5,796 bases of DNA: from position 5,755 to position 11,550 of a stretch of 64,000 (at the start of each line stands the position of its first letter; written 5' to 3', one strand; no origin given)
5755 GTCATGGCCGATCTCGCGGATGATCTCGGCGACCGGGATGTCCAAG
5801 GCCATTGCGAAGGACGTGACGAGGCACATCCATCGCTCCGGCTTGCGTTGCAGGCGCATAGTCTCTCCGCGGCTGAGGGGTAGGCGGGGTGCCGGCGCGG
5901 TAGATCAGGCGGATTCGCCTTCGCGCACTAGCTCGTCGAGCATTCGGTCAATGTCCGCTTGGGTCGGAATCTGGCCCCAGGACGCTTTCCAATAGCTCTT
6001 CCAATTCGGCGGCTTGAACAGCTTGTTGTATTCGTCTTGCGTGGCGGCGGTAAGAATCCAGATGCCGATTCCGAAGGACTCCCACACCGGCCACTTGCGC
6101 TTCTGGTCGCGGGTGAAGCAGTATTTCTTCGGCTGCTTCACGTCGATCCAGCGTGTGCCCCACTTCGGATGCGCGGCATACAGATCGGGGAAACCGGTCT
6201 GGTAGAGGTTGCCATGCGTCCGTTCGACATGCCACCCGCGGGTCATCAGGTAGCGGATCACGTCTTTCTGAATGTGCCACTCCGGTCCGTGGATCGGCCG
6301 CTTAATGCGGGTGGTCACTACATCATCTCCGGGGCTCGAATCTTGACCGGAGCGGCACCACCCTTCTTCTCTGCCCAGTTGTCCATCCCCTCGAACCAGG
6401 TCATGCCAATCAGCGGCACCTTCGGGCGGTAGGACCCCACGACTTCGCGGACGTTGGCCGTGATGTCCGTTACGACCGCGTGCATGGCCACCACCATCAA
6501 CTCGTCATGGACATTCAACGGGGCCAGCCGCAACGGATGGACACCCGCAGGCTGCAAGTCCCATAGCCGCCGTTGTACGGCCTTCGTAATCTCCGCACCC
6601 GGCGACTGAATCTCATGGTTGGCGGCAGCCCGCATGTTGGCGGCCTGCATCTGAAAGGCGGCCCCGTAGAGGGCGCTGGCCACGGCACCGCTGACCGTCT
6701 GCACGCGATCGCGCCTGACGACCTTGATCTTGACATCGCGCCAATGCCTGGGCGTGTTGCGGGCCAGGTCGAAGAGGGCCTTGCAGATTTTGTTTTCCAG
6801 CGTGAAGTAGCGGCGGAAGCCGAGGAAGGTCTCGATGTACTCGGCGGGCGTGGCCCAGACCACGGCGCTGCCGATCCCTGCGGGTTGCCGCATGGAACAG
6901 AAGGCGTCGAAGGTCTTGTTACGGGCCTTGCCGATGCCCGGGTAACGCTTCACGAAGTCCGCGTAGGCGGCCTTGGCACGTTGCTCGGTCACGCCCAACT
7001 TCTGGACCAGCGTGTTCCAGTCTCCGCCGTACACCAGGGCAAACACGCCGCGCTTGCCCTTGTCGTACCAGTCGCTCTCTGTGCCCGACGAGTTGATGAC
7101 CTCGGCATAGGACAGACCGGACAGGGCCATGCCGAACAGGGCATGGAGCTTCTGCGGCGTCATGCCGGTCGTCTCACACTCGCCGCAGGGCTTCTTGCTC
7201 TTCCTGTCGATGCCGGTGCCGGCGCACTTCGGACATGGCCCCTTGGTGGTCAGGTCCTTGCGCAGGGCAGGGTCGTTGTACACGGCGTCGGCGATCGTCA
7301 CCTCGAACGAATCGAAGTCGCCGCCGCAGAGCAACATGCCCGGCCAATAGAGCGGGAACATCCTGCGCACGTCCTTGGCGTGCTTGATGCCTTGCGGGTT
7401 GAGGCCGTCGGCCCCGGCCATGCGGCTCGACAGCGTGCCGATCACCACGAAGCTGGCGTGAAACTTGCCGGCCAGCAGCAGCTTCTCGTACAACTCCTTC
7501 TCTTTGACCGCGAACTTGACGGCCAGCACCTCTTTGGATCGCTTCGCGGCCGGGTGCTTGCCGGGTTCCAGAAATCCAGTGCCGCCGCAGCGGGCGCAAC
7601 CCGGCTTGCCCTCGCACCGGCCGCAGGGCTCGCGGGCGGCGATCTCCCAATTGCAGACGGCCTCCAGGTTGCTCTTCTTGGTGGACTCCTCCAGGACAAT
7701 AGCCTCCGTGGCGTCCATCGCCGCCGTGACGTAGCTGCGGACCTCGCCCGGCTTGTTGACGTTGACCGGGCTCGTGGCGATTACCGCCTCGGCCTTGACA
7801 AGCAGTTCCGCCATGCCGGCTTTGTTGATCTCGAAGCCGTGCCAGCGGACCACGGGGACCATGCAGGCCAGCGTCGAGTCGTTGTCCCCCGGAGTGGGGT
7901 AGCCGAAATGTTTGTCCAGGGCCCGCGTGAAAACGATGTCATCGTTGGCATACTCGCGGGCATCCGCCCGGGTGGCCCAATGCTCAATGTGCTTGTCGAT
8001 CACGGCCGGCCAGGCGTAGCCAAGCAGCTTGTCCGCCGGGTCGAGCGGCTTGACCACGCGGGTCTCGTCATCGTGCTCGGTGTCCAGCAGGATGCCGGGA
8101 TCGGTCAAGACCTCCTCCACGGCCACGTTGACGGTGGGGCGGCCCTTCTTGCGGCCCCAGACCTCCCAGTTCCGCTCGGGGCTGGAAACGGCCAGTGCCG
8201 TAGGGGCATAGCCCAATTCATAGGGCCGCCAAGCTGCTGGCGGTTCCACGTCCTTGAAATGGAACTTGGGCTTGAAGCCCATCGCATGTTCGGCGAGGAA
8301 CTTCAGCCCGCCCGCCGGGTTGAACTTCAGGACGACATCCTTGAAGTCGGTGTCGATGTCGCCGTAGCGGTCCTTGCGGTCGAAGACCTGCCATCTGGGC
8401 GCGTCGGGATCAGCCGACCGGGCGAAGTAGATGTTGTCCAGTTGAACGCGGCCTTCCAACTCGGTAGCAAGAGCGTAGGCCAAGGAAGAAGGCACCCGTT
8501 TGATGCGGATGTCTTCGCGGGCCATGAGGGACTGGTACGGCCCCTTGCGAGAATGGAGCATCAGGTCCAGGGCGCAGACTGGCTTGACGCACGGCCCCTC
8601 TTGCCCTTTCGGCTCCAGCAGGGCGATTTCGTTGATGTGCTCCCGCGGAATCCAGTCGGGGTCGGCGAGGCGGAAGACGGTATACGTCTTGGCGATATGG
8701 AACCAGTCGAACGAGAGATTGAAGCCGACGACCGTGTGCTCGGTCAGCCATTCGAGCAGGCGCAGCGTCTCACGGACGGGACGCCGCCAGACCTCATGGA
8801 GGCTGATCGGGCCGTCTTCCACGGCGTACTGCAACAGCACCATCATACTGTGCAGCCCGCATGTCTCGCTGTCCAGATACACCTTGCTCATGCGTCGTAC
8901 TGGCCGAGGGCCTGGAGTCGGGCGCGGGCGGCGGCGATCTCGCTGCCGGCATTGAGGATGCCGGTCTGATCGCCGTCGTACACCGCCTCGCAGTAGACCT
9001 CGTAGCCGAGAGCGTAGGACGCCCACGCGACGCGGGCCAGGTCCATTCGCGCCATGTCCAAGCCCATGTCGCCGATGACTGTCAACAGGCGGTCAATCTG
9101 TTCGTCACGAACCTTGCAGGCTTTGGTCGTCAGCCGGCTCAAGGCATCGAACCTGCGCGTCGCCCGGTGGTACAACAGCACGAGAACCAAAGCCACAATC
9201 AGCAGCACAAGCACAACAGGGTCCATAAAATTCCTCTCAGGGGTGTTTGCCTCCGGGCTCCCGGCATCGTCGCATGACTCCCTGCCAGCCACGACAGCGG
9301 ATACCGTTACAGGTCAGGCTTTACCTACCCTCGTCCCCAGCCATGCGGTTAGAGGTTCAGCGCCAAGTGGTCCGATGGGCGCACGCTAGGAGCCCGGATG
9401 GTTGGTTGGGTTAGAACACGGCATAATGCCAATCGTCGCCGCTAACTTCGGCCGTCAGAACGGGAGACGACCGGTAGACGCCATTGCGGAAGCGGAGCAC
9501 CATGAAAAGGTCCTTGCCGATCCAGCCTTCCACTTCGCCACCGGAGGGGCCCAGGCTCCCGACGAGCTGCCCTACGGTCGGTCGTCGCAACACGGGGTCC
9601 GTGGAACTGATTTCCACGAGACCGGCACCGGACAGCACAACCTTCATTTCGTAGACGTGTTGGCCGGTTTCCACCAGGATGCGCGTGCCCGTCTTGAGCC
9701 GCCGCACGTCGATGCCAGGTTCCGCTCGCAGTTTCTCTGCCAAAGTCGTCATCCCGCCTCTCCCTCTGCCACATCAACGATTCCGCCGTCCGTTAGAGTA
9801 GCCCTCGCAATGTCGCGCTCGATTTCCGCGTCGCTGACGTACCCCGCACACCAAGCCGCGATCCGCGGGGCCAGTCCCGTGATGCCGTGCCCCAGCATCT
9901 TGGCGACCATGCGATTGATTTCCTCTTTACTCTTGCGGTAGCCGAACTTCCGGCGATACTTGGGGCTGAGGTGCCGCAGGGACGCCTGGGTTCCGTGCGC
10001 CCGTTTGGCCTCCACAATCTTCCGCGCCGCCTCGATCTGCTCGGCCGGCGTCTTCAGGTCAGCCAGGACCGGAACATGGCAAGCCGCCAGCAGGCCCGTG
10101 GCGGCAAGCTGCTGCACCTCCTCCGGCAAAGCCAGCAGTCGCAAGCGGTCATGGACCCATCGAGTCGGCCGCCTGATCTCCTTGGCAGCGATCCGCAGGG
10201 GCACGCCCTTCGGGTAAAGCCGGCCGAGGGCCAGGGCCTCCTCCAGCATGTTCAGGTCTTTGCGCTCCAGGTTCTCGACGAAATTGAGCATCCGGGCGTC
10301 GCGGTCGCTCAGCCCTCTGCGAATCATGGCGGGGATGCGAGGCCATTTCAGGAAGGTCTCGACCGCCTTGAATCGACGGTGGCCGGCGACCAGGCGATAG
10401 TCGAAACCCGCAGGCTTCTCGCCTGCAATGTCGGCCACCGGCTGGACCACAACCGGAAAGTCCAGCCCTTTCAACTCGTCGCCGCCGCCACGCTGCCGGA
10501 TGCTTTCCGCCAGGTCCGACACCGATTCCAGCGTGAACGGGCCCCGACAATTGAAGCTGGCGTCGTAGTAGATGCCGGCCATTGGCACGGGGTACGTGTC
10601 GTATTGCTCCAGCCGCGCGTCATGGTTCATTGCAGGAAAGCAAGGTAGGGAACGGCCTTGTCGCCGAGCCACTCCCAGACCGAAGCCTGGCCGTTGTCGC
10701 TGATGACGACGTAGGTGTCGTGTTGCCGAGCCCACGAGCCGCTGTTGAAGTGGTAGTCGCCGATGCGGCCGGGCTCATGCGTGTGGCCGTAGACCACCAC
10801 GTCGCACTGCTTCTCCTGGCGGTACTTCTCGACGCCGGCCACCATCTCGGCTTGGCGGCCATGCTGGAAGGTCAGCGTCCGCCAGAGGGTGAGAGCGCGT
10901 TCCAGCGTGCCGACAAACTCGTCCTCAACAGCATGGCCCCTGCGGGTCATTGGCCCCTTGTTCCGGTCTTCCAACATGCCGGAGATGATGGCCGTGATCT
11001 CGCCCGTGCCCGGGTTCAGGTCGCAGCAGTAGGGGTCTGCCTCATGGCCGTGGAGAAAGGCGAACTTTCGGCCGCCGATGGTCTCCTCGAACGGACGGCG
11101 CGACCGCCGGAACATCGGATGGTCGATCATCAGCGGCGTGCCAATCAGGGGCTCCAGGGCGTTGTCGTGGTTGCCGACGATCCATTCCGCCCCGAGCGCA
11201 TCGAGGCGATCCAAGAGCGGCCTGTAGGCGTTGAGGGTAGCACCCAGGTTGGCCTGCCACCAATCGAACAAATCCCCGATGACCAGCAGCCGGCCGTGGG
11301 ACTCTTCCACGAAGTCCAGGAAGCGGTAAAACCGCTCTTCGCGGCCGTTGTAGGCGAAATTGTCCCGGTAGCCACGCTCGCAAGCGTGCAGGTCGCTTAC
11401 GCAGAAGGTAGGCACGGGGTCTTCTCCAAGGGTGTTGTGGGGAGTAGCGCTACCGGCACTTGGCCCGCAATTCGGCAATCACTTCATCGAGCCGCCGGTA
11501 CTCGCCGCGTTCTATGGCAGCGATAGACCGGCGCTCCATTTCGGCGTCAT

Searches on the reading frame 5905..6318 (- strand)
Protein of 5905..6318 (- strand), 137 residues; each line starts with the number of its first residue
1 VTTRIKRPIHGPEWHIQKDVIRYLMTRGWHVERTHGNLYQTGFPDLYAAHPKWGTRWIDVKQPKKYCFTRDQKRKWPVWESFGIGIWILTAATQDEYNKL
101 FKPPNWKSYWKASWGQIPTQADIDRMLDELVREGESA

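Call 56: search_protein_families(library=pfam, proteins=[window:5905-6318:-], max_evalue=0.01)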
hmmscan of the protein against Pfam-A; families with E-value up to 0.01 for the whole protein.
window:5905-6318:- (137 aa): 0 families

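Call 88: search_protein_families(library=phrogs, proteins=[window:5905-6318:-], max_evalue=0.01)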
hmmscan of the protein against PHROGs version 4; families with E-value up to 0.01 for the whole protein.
window:5905-6318:- (137 aa): 1 family
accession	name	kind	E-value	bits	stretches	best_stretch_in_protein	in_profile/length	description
phrog_93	-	DNA, RNA and nucleotide metabolism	0.00012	21.9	1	11-84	352-423/613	endonuclease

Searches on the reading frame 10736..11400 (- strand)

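Call 88: search_protein_families(library=phrogs, proteins=[window:10736-11400:-], max_evalue=0.01)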
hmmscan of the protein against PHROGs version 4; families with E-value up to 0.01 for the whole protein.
window:10736-11400:- (221 aa): 1 family
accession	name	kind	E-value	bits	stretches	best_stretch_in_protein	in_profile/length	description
phrog_1649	-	other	0.0013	18.5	0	1-81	41-106/308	metallo-phosphoesterase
